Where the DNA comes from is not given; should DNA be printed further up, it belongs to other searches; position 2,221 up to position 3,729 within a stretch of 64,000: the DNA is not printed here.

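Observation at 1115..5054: Three-gene translationally coupled PLP/PLP/SDR operon: a candidate amino-ketone or amino-alcohol (sphingoid-base-like) biosynthetic module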

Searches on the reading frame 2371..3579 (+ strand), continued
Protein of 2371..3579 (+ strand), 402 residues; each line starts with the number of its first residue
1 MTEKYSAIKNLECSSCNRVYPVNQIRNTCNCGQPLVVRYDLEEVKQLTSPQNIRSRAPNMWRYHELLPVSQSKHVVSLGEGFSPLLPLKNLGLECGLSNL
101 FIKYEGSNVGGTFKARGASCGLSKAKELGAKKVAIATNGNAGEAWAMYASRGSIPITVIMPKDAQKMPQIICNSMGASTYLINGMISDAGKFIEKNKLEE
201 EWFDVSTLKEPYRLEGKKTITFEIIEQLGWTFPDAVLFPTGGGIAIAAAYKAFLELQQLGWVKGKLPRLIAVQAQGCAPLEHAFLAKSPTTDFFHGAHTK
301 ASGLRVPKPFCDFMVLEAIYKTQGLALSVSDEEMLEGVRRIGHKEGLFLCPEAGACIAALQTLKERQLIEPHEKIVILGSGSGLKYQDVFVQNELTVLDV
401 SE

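Call 64: search_protein_families(library=pfam, proteins=[L105:1059-4373:+, L105:4377-5597:+, L105:5607-6329:+, L105:105-968:+, L105:6086-6616:+], max_evalue=0.0001)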
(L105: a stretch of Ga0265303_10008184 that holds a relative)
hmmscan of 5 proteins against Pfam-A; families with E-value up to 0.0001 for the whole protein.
L105:1059-4373:+ (1104 aa): 4 families
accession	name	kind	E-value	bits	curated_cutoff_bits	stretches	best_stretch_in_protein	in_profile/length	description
PF00501.34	AMP-binding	-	9.7e-68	229.1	29.9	1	19-416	2-384/384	AMP-binding enzyme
PF00155.27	Aminotran_1_2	-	3.1e-42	145.5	19.7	1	746-1094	2-360/361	Aminotransferase class I and II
PF23024.1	AMP-dom_DIP2-like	-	5.3e-10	39.7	27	1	460-574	2-108/110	Disco-interacting protein 2-like, AMP domain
PF00550.31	PP-binding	-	4.4e-09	36.9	20.8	1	618-682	3-67/67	Phosphopantetheine attachment site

L105:4377-5597:+ (406 aa): 1 family
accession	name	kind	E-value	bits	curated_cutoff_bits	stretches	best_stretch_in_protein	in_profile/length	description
PF00291.31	PALP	-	1e-64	219.2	35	1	82-387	1-295/295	Pyridoxal-phosphate dependent enzyme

L105:5607-6329:+ (240 aa): 1 family
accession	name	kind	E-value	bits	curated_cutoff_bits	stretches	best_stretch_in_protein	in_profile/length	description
PF02517.21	Rce1-like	-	2.3e-12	47.5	22.4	1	141-220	11-90/93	Type II CAAX prenyl endopeptidase Rce1-like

L105:105-968:+ (287 aa): 1 family
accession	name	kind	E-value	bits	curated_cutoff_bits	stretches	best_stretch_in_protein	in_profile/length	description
PF00198.28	2-oxoacid_dh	-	4.7e-21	75.7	23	2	180-264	148-230/232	2-oxoacid dehydrogenases acyltransferase (catalytic domain)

L105:6086-6616:+ (176 aa): 0 families

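Call 68: search_protein_families(library=pfam, proteins=[L103:2213-6352:+, L103:6343-7788:+, L103:9204-10499:+, L103:10806-11978:+, L104:1-912:+, L104:916-2427:+, L104:5976-6884:+, L107:3694-5667:+, L107:1714-3681:+, L106:298-2847:+], max_evalue=0.0001)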
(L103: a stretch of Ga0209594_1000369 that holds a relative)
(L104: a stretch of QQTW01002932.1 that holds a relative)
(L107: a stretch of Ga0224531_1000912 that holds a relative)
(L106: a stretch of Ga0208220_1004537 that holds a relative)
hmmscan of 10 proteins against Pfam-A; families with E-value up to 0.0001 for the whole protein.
L103:2213-6352:+ (1380 aa): 8 families
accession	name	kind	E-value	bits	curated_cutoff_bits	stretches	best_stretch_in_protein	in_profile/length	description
PF00109.32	ketoacyl-synt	-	5.7e-92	308.3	20.8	1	9-246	2-252/252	Beta-ketoacyl synthase, N-terminal domain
PF00668.25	Condensation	-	6.9e-90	302.4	30.6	1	950-1377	1-443/456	Condensation domain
PF02801.28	Ketoacyl-synt_C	-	3.6e-41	140.3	20.8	1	254-372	1-119/119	Beta-ketoacyl synthase, C-terminal domain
PF22621.2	CurL-like_PKS_C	-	1e-24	86.7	27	1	455-518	1-64/64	CurL-like, PKS C-terminal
PF00698.26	Acyl_transf_1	-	7.2e-24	85.3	32.7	1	538-697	2-160/319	Acyl transferase domain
PF16197.11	KAsynt_C_assoc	-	1e-15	58.5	33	1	374-503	1-107/111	Ketoacyl-synthetase C-terminal extension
PF22336.2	RhiE-like_linker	-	5.1e-13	49.2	27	1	459-520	2-62/67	RhiE-like, KS-MAT linker domain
PF00550.31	PP-binding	-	1.5e-11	44.8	20.8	1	863-927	2-66/67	Phosphopantetheine attachment site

L103:6343-7788:+ (482 aa): 1 family
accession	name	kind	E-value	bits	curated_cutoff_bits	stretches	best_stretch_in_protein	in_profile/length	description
PF00282.25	Pyridoxal_deC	-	2.5e-88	296.8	27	1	43-403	4-374/375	Pyridoxal-dependent decarboxylase conserved domain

L103:9204-10499:+ (432 aa): 4 families
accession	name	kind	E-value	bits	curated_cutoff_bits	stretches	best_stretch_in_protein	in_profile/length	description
PF16576.10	HlyD_D23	-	1.8e-11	44.2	30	1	246-388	54-191/214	Barrel-sandwich domain of CusB or HlyD membrane-fusion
PF13437.12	HlyD_3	-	6.1e-11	43.5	22.2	1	310-413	2-96/106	HlyD family secretion protein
PF13533.13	Biotin_lipoyl_2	-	3.2e-10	40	29.8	1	85-107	10-32/32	Biotin-lipoyl like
PF00364.28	Biotin_lipoyl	-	1.3e-05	25.4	22.1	0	83-108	15-38/73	Biotin-requiring enzyme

L103:10806-11978:+ (391 aa): 1 family
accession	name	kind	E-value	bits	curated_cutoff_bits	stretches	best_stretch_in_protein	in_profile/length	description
PF02687.27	FtsX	-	1.4e-12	48.2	25.5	1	275-385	3-118/120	FtsX-like permease C-terminal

L104:1-912:+ (304 aa): 1 family
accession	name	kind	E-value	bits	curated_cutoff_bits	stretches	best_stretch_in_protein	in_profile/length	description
PF00067.27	p450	-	1.7e-31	110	22.8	1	53-270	180-432/462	Cytochrome P450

L104:916-2427:+ (504 aa): 1 family
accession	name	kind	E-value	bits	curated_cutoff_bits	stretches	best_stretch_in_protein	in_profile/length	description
PF00282.25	Pyridoxal_deC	-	7.8e-90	301.7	27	1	64-428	1-374/375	Pyridoxal-dependent decarboxylase conserved domain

L104:5976-6884:+ (303 aa): 3 families
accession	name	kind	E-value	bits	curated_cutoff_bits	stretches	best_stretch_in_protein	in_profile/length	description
PF17655.7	IRK_C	-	3.2e-35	121.8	22.5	1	147-299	1-157/174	Inward rectifier potassium channel C-terminal domain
PF07885.22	Ion_trans_2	-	2.1e-09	37.6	22.5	1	63-137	7-74/79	Ion channel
PF01007.26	IRK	-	4.4e-05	23.8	22.7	0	41-142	24-140/141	Inward rectifier potassium channel transmembrane domain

L107:3694-5667:+ (658 aa): 6 families
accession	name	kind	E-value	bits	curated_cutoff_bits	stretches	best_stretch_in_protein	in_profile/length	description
PF00326.27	Peptidase_S9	-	9.6e-46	156.4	22.6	1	435-637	9-211/213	Prolyl oligopeptidase family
PF07676.18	PD40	-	5.8e-33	112.6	20.9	2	271-309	1-38/38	WD40-like Beta Propeller Repeat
PF00930.27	DPPIV_N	-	4.2e-15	55.8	22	1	139-323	190-326/354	Dipeptidyl peptidase IV (DPP IV) N-terminal region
PF20434.5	BD-FAE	-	1.7e-11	44.5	26.8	1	408-596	10-215/215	BD-FAE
PF01738.24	DLH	-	5e-09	36.5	21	1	436-634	37-215/217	Dienelactone hydrolase family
PF07859.19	Abhydrolase_3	-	9.7e-05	22.7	25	0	472-616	50-209/210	alpha/beta hydrolase fold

L107:1714-3681:+ (656 aa): 1 family
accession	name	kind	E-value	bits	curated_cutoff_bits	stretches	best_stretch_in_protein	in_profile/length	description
PF25183.1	OMP_b-brl_4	-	2.3e-20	73.1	30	2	274-649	432-838/838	Outer membrane beta barrel domain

L106:298-2847:+ (850 aa): 6 families
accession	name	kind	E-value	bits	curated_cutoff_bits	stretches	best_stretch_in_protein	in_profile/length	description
PF00563.25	EAL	-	3.5e-69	233.2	31.3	1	592-827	2-236/236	EAL domain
PF00990.26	GGDEF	-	1.1e-35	123.2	23.8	1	415-570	1-158/161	Diguanylate cyclase, GGDEF domain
PF05227.19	CHASE3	-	4.4e-27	95.1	28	1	55-190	2-137/138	CHASE3 domain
PF13185.12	GAF_2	-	8.7e-20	71.8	28.6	1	256-403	2-136/136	GAF domain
PF01590.32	GAF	-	9.5e-09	36.3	22.4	1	317-402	50-133/133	GAF domain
PF13492.12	GAF_3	-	1.8e-08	35.3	27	1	349-404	72-129/129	GAF domain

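Call 69: search_protein_families(library=ncbifam, proteins=[L103:6343-7788:+, L104:916-2427:+], max_evalue=1e-20)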
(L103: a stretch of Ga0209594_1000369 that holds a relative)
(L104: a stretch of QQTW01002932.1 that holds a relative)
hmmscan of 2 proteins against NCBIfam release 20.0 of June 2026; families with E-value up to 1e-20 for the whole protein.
L103:6343-7788:+ (482 aa): 4 families
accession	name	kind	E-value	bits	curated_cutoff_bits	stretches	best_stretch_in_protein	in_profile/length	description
NF052646.1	DABADecarRhbB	equivalog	8.2e-65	219.2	900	1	9-476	31-488/491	L-2,4-diaminobutyrate decarboxylase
TIGR03799.1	NOD_PanD_pyr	equivalog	4.3e-43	147.5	606.1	1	137-430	162-465/522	pyridoxal-dependent aspartate 1-decarboxylase PanP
TIGR03812.1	tyr_de_CO2_Arch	equivalog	2.4e-25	89.2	299.4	1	115-464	57-370/375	tyrosine decarboxylase MfnA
NF002748.0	PRK02769.1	equivalog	7.7e-21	74.2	305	0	133-409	83-336/382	histidine decarboxylase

L104:916-2427:+ (504 aa): 3 families
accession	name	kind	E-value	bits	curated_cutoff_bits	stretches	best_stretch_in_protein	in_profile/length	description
NF052646.1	DABADecarRhbB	equivalog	6.5e-72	242.7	900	1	33-497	31-484/491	L-2,4-diaminobutyrate decarboxylase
TIGR03799.1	NOD_PanD_pyr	equivalog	7.4e-48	163.2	606.1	1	159-485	160-513/522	pyridoxal-dependent aspartate 1-decarboxylase PanP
TIGR03812.1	tyr_de_CO2_Arch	equivalog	8.6e-27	93.9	299.4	1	139-428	57-325/375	tyrosine decarboxylase MfnA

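Call 70: search_solved_structures(query=L103:6343-7788:+, max_evalue=1e-30)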
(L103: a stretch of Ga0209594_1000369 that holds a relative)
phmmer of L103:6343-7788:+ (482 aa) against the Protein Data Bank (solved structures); distinct sequences matched with E-value up to 1e-30: 25.
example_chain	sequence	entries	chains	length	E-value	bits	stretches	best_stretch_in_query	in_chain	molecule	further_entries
3vp6_A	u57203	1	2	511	1.6e-107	363.5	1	12-473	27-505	Glutamate decarboxylase 1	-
2okj_A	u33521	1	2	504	8.4e-107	361.1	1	12-472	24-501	Glutamate decarboxylase 1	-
2jis_A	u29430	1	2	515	1.3e-102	347.3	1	25-471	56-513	CYSTEINE SULFINIC ACID DECARBOXYLASE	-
6zek_A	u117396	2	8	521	2.8e-101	342.9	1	30-471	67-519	Cysteine sulfinic acid decarboxylase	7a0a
2okk_A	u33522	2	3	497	3.9e-101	342.5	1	13-471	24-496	Glutamate decarboxylase 2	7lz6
6enz_A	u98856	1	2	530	3.7e-97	329.3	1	30-472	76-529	Acidic amino acid decarboxylase GADL1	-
8zpi_A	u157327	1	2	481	4.1e-61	210.5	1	51-466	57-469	Diaminobutyrate-2-oxoglutarate transaminase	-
4obu_E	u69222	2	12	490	3.7e-52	181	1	38-469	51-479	Pyridoxal-dependent decarboxylase domain protein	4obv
4rit_B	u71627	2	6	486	4.8e-52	180.6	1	89-467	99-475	Pyridoxal-dependent decarboxylase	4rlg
4rj0_B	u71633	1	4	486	2.2e-51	178.4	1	89-467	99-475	Pyridoxal-dependent decarboxylase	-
4riz_A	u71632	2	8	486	2.5e-51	178.3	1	89-467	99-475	Pyridoxal-dependent decarboxylase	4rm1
5o5c_A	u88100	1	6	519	1.1e-47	166.3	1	46-471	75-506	Putative decarboxylase involved in desferrioxamine biosynthesis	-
2qma_A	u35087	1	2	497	3.1e-38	135.1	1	90-469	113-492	Diaminobutyrate-pyruvate transaminase and L-2,4-diaminobutyrate decarboxylase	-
6eei_A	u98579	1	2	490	1.8e-36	129.3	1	70-406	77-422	Tyrosine decarboxylase 1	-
6eeq_A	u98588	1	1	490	8.5e-36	127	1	73-466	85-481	4-hydroxyphenylacetaldehyde synthase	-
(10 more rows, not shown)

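Call 72: search_protein_families(library=ncbifam, proteins=[L014:7241-8107:+, L014:4026-5906:+], max_evalue=1e-10)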
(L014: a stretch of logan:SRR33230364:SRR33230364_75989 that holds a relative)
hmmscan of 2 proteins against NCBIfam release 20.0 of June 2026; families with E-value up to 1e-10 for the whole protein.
L014:7241-8107:+ (288 aa): 2 families
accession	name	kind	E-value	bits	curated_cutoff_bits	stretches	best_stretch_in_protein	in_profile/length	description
NF052483.1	racemase_CuyB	equivalog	4.4e-28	98.8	190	1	10-233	1-221/225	cysteate racemase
TIGR00035.1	asp_race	subfamily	5.6e-27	94.8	93.1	1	8-230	3-220/236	amino acid racemase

L014:4026-5906:+ (626 aa): 8 families
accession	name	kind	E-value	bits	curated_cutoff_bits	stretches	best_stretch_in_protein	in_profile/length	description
TIGR01536.1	asn_synth_AEB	equivalog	8.4e-139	463.9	267.1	1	2-548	1-517/517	asparagine synthase (glutamine-hydrolyzing)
TIGR03108.1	eps_aminotran_1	hypoth_equivalog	1.8e-119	400.2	816.9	2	1-386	1-382/628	XrtA/PEP-CTERM system amidotransferase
TIGR03104.1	trio_amidotrans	equivalog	1.8e-104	350.1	570.1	1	1-588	1-561/589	N-acetylglutaminylglutamine amidotransferase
NF006949.0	PRK09431.1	equivalog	3.8e-101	339.3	499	3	1-167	1-167/554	asparagine synthase B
NF033535.1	lass_lactam_cya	exception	4e-71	240.4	525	2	1-377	1-378/668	lasso peptide isopeptide bond-forming cyclase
NF001484.0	PRK00331.1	subfamily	1.9e-15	56.3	381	1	62-168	87-201/601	isomerizing glutamine--fructose-6-phosphate transaminase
TIGR01135.1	glmS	equivalog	1.5e-14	53.4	418.05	1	62-168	86-200/607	glutamine--fructose-6-phosphate transaminase (isomerizing)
NF033561.1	macrolact_Ik_Al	subfamily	2.2e-13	49.7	300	0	125-289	83-242/561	albusnodin/ikarugamycin family macrolactam cyclase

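Call 76: find_encoding_contigs(protein=P0143, flank=6000, max_places=1)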
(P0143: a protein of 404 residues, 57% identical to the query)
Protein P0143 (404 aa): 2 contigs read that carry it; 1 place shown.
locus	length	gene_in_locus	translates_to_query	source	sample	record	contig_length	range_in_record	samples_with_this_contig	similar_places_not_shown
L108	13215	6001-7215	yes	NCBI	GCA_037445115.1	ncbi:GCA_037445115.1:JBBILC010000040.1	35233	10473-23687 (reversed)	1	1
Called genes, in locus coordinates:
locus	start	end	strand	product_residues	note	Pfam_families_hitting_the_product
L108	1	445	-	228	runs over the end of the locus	PF13489:Methyltransf_23, PF08241:Methyltransf_11, PF08242:Methyltransf_12, PF13649:Methyltransf_25, PF13847:Methyltransf_31, PF07109:Mg-por_mtran_C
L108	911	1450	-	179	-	PF09367:CpeS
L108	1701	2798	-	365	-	PF01551:Peptidase_M23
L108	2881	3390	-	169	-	PF00999:Na_H_Exchanger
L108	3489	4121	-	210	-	PF00999:Na_H_Exchanger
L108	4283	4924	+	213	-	PF02570:CbiC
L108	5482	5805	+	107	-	-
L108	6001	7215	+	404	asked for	PF00291:PALP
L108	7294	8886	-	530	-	PF13231:PMT_2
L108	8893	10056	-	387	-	PF00155:Aminotran_1_2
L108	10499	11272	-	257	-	PF04012:PspA_IM30, PF27865:CHP04376 (weak)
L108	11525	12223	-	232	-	PF04012:PspA_IM30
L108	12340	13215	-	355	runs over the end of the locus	-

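Call 77: find_encoding_contigs(protein=P0142, flank=6000, max_places=1)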
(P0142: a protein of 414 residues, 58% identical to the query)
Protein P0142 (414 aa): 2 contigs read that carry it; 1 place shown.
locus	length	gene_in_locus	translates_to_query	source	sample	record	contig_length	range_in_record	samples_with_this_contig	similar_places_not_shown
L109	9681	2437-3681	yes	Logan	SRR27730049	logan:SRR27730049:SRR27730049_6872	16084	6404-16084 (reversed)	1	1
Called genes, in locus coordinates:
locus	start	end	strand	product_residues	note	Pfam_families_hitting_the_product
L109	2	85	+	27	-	?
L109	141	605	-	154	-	PF01668:SmpB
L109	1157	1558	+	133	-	PF01724:DUF29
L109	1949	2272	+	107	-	-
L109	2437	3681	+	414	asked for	PF00291:PALP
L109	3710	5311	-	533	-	PF13231:PMT_2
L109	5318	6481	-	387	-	PF00155:Aminotran_1_2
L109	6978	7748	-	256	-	PF04012:PspA_IM30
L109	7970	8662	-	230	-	PF04012:PspA_IM30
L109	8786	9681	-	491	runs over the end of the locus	-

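Call 78: find_encoding_contigs(protein=P0152, flank=6000, max_places=1)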
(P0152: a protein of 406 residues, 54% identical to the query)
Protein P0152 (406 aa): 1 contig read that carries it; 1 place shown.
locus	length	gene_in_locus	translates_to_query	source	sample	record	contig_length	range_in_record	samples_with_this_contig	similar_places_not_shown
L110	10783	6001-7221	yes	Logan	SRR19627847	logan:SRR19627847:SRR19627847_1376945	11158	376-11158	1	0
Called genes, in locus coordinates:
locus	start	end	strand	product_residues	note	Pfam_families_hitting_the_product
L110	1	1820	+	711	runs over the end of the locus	PF00501:AMP-binding, PF23024:AMP-dom_DIP2-like (weak), PF00550:PP-binding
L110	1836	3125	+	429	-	PF00067:p450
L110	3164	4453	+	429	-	PF00067:p450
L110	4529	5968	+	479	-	PF00282:Pyridoxal_deC, PF01212:Beta_elim_lyase (weak)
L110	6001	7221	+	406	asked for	PF00291:PALP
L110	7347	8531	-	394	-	PF01098:FTSW_RODA_SPOVE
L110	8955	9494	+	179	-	-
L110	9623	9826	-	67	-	PF01383:CpcD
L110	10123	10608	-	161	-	PF00502:Phycobilisome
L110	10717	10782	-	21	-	?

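Call 87: search_protein_families(library=ncbifam, proteins=[L105:4377-5597:+, L103:7792-8997:+, P0148], max_evalue=1e-60)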
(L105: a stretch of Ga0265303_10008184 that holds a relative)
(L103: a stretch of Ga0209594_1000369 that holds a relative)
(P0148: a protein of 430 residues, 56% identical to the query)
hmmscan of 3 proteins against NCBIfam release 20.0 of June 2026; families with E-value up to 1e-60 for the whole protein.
L105:4377-5597:+ (406 aa): 1 family
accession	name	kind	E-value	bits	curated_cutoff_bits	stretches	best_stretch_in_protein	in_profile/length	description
NF006050.0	PRK08197.1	equivalog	1.4e-159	531.3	303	1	12-398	4-390/406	threonine synthase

L103:7792-8997:+ (402 aa): 2 families
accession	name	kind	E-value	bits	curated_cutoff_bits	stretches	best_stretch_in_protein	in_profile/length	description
NF006050.0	PRK08197.1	equivalog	4e-163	542.9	303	1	7-392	4-389/406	threonine synthase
NF004170.0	PRK05638.1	equivalog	1.9e-61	208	421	1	13-387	3-358/442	threonine synthase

P0148 (430 aa): 2 families
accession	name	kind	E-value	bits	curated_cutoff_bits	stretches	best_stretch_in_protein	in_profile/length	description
NF006050.0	PRK08197.1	equivalog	4.8e-165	549.2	303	1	23-410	3-390/406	threonine synthase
NF004170.0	PRK05638.1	equivalog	5.7e-61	206.4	421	1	29-403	2-357/442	threonine synthase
